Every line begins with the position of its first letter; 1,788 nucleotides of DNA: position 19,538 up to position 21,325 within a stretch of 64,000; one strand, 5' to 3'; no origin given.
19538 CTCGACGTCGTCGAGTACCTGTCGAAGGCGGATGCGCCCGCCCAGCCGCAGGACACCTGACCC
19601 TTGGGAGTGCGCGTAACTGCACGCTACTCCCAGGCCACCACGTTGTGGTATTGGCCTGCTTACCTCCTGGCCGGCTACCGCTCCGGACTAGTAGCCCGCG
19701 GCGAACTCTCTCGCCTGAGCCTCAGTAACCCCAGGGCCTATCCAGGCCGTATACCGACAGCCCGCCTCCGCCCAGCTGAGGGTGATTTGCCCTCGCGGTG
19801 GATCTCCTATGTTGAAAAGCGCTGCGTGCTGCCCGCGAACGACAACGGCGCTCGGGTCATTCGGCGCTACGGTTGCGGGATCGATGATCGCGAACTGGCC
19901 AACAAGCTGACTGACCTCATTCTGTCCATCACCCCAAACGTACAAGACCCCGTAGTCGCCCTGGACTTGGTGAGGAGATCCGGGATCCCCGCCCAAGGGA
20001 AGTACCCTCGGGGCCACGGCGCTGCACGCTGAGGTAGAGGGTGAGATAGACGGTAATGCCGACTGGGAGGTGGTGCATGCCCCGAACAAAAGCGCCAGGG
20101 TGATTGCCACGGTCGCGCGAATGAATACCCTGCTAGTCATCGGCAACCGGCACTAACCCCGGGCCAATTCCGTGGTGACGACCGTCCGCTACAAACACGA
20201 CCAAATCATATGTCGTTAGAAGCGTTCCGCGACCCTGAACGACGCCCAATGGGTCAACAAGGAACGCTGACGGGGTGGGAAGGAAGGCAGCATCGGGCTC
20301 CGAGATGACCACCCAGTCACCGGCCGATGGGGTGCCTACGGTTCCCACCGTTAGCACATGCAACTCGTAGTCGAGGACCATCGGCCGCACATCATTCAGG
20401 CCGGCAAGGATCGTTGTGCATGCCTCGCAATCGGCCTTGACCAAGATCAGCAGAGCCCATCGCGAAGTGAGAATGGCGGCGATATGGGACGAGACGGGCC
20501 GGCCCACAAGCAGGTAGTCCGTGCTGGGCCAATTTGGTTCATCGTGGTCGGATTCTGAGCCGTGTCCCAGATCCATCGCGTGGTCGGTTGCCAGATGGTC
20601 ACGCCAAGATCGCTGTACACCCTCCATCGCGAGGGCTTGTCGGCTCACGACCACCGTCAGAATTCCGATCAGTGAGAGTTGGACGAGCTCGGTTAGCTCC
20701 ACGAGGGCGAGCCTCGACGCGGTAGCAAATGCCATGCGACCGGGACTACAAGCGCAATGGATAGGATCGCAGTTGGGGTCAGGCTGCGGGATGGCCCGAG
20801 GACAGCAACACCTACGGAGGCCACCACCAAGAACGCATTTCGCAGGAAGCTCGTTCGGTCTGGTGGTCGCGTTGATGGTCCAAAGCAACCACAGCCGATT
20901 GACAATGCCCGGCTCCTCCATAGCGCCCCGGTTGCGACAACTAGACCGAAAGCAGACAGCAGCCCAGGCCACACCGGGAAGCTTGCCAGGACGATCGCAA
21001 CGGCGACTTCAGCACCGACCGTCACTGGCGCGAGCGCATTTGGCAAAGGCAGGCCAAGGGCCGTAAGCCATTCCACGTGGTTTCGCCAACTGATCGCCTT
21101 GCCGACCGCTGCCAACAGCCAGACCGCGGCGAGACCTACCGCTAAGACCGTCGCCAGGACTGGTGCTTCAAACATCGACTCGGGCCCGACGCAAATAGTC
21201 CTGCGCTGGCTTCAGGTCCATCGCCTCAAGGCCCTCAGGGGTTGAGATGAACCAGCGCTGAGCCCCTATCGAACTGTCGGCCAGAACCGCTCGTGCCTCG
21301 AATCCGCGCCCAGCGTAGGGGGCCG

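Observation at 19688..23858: Island cargo is one minus-strand operon: secreted bacteriolytic enzymes plus a MauE/MauD-like oxidative-folding pair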

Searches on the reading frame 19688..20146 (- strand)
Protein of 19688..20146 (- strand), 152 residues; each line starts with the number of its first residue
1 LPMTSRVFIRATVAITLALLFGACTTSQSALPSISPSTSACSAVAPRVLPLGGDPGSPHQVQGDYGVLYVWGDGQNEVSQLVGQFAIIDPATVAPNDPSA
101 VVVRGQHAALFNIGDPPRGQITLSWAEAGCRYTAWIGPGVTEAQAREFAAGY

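Call 3: search_protein_families(library=pfam, proteins=[window:19688-20146:-], max_evalue=0.1)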
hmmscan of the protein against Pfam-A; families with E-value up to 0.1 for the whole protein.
window:19688-20146:- (152 aa): 0 families

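Call 9: search_protein_families(library=ncbifam, proteins=[window:19688-20146:-], max_evalue=0.1)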
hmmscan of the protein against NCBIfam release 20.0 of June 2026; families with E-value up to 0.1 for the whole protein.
window:19688-20146:- (152 aa): 0 families

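Call 68: search_protein_families(library=pfam, alignment_id=A5, max_evalue=1)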
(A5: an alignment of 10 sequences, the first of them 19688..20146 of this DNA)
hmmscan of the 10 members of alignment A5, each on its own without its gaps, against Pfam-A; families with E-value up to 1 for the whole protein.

A. member 1, window:19688-20146:- (152 aa): 0 families

B. families by the number of members that match (of 10 scanned): 4 families
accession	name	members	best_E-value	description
PF01510.30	Amidase_2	2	1.7e-10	N-acetylmuramoyl-L-alanine amidase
PF20866.3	MdcG_N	1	0.0051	Phosphoribosyl-dephospho-CoA transferase MdcG N-terminal domain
PF07290.17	YqiJ_OB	1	0.13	Inner membrane protein YqiJ, OB-fold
PF06596.16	PsbX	1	0.21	Photosystem II reaction centre X protein (PsbX)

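Call 69: search_protein_families(library=padloc, proteins=[window:19688-20146:-], max_evalue=0.01)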
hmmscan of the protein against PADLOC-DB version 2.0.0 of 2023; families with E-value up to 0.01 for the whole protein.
window:19688-20146:- (152 aa): 0 families

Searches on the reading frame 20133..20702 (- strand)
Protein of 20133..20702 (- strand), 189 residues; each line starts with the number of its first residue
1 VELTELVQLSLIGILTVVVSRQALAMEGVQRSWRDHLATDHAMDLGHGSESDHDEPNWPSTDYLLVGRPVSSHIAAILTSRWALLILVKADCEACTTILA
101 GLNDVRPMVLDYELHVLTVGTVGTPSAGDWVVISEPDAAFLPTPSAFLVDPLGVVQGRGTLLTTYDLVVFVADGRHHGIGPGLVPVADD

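Call 24: find_homologous_proteins(query=window:20133-20702:-, max_evalue=0.001)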
Query window:20133-20702:- (189 aa): 2 proteins with E <= 0.001 among 284 candidates.
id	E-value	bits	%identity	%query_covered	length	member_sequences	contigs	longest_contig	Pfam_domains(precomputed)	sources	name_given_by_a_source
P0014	5.7e-120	416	100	100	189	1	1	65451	-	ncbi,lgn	-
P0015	3.6e-72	260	62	100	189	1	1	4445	-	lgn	-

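Call 25: find_encoding_contigs(protein=P0014, flank=10000, max_places=4)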
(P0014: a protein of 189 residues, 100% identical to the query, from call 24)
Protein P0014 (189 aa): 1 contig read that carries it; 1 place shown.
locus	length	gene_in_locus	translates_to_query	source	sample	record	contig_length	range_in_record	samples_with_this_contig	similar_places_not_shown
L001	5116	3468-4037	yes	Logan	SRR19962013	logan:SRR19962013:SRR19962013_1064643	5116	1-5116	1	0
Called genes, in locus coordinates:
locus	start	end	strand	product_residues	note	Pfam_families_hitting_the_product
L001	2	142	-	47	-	?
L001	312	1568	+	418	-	-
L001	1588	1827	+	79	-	-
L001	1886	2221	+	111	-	-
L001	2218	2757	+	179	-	PF01510:Amidase_2 (weak)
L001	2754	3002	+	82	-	-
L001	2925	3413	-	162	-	-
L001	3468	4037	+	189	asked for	-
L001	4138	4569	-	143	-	-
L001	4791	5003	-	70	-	-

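Call 28: search_solved_structures(query=A2, max_evalue=10, show_alignments=2)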
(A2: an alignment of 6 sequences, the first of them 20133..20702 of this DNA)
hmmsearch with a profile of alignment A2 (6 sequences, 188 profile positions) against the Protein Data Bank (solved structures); distinct sequences matched with E-value up to 10: 4.
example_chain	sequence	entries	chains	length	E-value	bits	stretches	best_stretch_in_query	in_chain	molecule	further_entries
4fyb_B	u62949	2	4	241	0.51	13.2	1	53-151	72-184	Thiol:disulfide interchange protein (DsbC)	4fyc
1z7p_A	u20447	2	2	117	0.89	12.4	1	66-127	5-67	glutaredoxin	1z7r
3tsb_A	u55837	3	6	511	0.92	12.4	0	108-173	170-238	Inosine-5'-monophosphate dehydrogenase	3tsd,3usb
2e7p_A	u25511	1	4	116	1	12.2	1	68-127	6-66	Glutaredoxin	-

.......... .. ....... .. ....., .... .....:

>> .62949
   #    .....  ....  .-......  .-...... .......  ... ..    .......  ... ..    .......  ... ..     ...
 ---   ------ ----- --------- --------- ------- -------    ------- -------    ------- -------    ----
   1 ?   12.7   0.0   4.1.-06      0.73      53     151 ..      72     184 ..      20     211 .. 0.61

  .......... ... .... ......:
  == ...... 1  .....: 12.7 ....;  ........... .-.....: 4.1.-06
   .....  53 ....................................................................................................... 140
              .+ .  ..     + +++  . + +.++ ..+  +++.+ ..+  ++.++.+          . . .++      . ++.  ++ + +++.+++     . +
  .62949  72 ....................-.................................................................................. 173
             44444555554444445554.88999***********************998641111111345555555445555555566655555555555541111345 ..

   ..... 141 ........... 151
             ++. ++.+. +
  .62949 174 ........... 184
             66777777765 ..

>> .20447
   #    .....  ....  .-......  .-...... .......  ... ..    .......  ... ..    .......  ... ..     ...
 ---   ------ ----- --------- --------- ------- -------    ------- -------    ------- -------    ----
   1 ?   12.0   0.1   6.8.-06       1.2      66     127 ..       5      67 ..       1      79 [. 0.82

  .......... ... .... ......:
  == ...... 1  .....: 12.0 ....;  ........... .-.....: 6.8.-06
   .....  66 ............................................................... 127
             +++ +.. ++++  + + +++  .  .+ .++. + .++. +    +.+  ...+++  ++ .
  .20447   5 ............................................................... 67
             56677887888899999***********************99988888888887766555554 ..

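Call 29: search_protein_families(library=pfam, alignment_id=A2, max_evalue=1)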
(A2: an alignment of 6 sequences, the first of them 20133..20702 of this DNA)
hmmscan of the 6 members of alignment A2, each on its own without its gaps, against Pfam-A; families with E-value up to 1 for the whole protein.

A. member 1, window:20133-20702:- (189 aa): 2 families
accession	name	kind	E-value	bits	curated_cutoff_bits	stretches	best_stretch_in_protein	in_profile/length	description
PF00578.27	AhpC-TSA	-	0.033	14.6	26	0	80-119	25-65/124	AhpC/TSA family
PF13728.12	TraF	-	0.32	11.2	23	1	78-127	127-175/224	F plasmid transfer operon protein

B. families by the number of members that match (of 6 scanned): 3 families
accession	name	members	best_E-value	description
PF00578.27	AhpC-TSA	2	0.00067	AhpC/TSA family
PF17113.10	AmpE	1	0.007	Regulatory signalling modulator protein AmpE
PF13728.12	TraF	1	0.32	F plasmid transfer operon protein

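Call 49: find_homologous_proteins(query=A2, max_evalue=0.001)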
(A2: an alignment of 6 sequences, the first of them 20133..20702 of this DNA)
Query A2 (6 sequences) (189 aa, profile of the alignment): 6 proteins with E <= 0.001 among 8000 candidates.
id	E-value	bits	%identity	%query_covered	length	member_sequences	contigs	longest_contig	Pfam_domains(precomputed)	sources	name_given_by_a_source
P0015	1.1e-75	271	62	100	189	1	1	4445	-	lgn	-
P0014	3.6e-73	263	100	100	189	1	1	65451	-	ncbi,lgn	-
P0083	2.2e-64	235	33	54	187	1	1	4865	-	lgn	-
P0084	3.8e-64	234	30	54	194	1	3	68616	-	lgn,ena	-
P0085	3.0e-50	189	33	54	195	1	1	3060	-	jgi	jgi:hypothetical protein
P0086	4.6e-50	188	33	54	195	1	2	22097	-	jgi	jgi:hypothetical protein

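Call 51: find_encoding_contigs(protein=P0086, flank=10000, max_places=2)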
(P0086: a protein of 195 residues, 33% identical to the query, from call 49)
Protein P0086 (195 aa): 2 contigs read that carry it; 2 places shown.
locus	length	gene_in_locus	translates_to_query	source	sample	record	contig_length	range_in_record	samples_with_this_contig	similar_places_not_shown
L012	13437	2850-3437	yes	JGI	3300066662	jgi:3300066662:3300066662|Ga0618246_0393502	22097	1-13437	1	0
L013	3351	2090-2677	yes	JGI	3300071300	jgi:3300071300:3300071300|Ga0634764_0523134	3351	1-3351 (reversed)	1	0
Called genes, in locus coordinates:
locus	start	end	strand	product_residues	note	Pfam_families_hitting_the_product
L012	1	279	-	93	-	?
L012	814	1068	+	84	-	-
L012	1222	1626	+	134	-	-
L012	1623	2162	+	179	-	PF01510:Amidase_2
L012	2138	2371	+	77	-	-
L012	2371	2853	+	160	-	PF07291:MauE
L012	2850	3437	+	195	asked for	-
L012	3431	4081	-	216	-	-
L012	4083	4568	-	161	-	PF04542:Sigma70_r2, PF08281:Sigma70_r4_2, PF04545:Sigma70_r4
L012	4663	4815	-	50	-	-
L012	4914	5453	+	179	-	-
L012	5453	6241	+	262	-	-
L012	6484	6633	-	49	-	-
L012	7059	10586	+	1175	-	PF08751:TrwC, PF01443:Viral_helicase1 (faint), PF13245:AAA_19, PF13604:AAA_30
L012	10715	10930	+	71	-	-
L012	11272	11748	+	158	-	PF07291:MauE, PF07681:DoxX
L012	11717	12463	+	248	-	PF13462:Thioredoxin_4, PF01323:DSBA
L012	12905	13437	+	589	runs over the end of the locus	-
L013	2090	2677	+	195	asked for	-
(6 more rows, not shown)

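Call 58: predict_structure(alignment_id=A4)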
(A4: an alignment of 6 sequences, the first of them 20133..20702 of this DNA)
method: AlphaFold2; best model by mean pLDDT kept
length: 189 residues; sequences in the alignment: 6
mean_pLDDT: 72.5   pTM: 0.62
mean pLDDT of the five models: 72.5, 72.3, 71.9, 68.9, 68.9
residues with pLDDT >= 90: 23; 70-90: 99; 50-70: 31; < 50: 36
segments of 3 or more residues with pLDDT < 50: 33-41, 46-60, 122-128, 136-139
pLDDT, mean of each block of 10 residues (from residue 1): 81 83 66 46 45 40 73 82 87 82 89 84 47 52 82 89 88 87 75
secondary structure, 60 per line:
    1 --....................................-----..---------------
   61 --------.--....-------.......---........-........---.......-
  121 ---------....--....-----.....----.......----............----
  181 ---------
elements in order: H3-38 H72-75 E83-89 H93-100 H102-109 E113-119 E130-133 H136-139 E145-149 E154-160 H165-176

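Call 61: fold_search(model_id=the predicted structure, library=pdb)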
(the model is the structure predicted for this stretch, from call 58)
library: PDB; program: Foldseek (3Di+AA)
matches with E <= 10: 1135; with E <= 0.001: 3
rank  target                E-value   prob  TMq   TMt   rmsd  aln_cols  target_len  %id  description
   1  3lwa                  6.4e-04  1.00  0.38  0.42   4.7       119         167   12  The Crystal Structure of a Secreted Thiol-disulfide Isomerase from Corynebacterium glutamicum to 1.75A (released 2010-03-02)
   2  3hdc                  7.3e-04  1.00  0.42  0.50   8.1       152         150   14  The crystal structure of thioredoxin protein from Geobacter metallireducens (released 2009-05-26)
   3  4pq1_A                8.3e-04  1.00  0.39  0.46   4.5       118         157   15  Crystal structure and functional implications of a DsbF homologue from Corynebacterium diphtheriae (released 2014-09-10)
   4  4pq1_B                1.2e-03  1.00  0.39  0.45   4.6       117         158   13  Crystal structure and functional implications of a DsbF homologue from Corynebacterium diphtheriae (released 2014-09-10)
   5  5xbr_B                1.2e-03  1.00  0.40  0.37   5.3       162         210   10  Peroxiredoxin from Pyrococcus horikoshii (sulfonic acid form) (released 2018-01-31)
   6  3k8n                  1.4e-03  1.00  0.45  0.54   5.2       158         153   16  Crystal structure of E. Coli CCMG (released 2010-03-23)
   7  3kh7                  1.5e-03  1.00  0.48  0.56   8.2       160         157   12  Crystal structure of the periplasmic soluble domain of reduced CcmG from Pseudomonas aeruginosa (released 2010-04-07)
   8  7kuu_A                1.5e-03  1.00  0.44  0.41   7.8       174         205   14  LsfA from P. aeruginosa, a 1-Cys Prx in Sulfonic acid form (released 2021-12-15)
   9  2lrn_MODEL_1_A        1.5e-03  0.99  0.34  0.40   4.9       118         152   18  Solution structure of a thiol:disulfide interchange protein from Bacteroides sp. (released 2012-04-25)
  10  3kh9                  1.6e-03  1.00  0.39  0.47   7.9       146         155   14  Crystal structure of the periplasmic soluble domain of oxidized CcmG from Pseudomonas aeruginosa (released 2010-04-07)
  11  5xbr_A                1.6e-03  1.00  0.42  0.38   5.3       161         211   14  Peroxiredoxin from Pyrococcus horikoshii (sulfonic acid form) (released 2018-01-31)
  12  4grf                  1.7e-03  1.00  0.34  0.43   4.4       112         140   18  Crystal structure of thioredoxin domain of thiol-disulfide oxidoreductase BVU-2223 (Target EFI-501010) from Bacteroides  (released 2012-10-10)
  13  5jcg_A                2.1e-03  0.97  0.31  0.31   6.9       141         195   16  Structure of Human Peroxiredoxin 3 as three stacked rings (released 2016-05-25)
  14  4mh2_I                2.4e-03  0.98  0.30  0.33   6.0       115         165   12  Crystal structure of Bovine Mitochondrial Peroxiredoxin III (released 2015-03-04)
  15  4txv_A                2.7e-03  1.00  0.36  0.39   3.7       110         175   14  Crystal structure of the mixed disulfide intermediate between thioredoxin-like TlpAs(C110S) and subunit II of cytochro (released 2014-10-01)
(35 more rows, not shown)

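Call 69: search_protein_families(library=padloc, proteins=[window:20133-20702:-], max_evalue=0.01)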
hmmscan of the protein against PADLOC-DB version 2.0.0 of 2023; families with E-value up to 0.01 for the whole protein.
window:20133-20702:- (189 aa): 0 families

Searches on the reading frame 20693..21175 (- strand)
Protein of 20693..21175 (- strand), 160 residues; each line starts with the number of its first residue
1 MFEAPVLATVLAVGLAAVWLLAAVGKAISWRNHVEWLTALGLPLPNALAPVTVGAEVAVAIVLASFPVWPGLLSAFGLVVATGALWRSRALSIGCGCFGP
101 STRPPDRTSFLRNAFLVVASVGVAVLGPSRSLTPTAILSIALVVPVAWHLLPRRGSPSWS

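Call 3: search_protein_families(library=pfam, proteins=[window:20693-21175:-], max_evalue=0.1)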
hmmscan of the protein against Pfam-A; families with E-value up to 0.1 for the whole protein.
window:20693-21175:- (160 aa): 1 family
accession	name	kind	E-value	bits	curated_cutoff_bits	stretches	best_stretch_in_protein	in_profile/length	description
PF07291.16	MauE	-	1.3e-14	55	27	1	6-124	3-126/128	Methylamine utilisation protein MauE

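Call 9: search_protein_families(library=ncbifam, proteins=[window:20693-21175:-], max_evalue=0.1)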
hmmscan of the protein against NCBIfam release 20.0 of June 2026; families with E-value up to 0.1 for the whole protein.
window:20693-21175:- (160 aa): 1 family
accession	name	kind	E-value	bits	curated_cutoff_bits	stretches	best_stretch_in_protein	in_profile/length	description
NF045576.1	BT_3928_fam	equivalog_domain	0.072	12.2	250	1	94-125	100-131/358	BT_3928 family protein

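Call 69: search_protein_families(library=padloc, proteins=[window:20693-21175:-], max_evalue=0.01)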
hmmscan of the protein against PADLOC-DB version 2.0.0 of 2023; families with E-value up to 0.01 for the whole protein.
window:20693-21175:- (160 aa): 0 families

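Call 83: search_dna_similar(query=window:20693-21175:-, collection=plasmids, mode=protein, max_evalue=0.01, max_rows=40)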
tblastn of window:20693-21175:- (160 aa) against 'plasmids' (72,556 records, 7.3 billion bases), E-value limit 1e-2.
No match.
